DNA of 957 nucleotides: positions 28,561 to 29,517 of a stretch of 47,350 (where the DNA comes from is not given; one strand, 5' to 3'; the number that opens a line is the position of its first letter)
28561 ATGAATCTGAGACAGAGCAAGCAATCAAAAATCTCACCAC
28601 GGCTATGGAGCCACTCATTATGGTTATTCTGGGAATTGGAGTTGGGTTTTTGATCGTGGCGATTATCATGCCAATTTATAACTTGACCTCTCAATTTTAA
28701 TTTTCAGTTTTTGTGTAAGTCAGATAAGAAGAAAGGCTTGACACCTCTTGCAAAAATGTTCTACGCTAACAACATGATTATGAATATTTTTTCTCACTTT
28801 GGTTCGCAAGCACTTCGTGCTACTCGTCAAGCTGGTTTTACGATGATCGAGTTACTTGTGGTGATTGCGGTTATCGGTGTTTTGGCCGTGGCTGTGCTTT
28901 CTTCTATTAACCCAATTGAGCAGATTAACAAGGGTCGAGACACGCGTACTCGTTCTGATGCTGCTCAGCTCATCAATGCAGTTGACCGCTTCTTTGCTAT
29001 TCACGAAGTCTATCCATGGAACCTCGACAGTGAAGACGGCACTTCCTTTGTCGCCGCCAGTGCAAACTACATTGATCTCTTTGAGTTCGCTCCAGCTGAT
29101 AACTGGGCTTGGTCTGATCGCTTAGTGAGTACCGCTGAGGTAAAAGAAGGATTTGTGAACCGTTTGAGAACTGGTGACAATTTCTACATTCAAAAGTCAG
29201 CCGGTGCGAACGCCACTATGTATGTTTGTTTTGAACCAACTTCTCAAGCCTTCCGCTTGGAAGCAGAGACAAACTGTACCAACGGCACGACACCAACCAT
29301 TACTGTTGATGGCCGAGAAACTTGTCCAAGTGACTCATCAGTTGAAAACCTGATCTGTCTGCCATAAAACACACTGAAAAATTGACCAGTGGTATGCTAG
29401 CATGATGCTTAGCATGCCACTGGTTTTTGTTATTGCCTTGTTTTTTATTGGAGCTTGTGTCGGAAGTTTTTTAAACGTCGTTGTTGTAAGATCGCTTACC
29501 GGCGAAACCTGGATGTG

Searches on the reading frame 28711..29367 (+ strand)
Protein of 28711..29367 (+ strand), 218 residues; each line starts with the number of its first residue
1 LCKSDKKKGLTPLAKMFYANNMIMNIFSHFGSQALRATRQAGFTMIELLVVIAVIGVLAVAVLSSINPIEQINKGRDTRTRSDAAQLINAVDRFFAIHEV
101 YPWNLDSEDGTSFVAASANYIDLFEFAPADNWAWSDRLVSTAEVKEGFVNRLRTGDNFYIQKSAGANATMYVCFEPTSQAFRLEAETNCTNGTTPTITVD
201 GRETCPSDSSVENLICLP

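Call 52: search_protein_families(library=pfam, proteins=[window:28711-29367:+])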
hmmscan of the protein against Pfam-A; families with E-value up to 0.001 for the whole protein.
window:28711-29367:+ (218 aa): 1 family
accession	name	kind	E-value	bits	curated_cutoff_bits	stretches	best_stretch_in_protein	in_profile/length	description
PF07963.17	N_methyl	-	1.1e-07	31.5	21.2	1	39-63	3-27/27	Prokaryotic N-terminal methylation motif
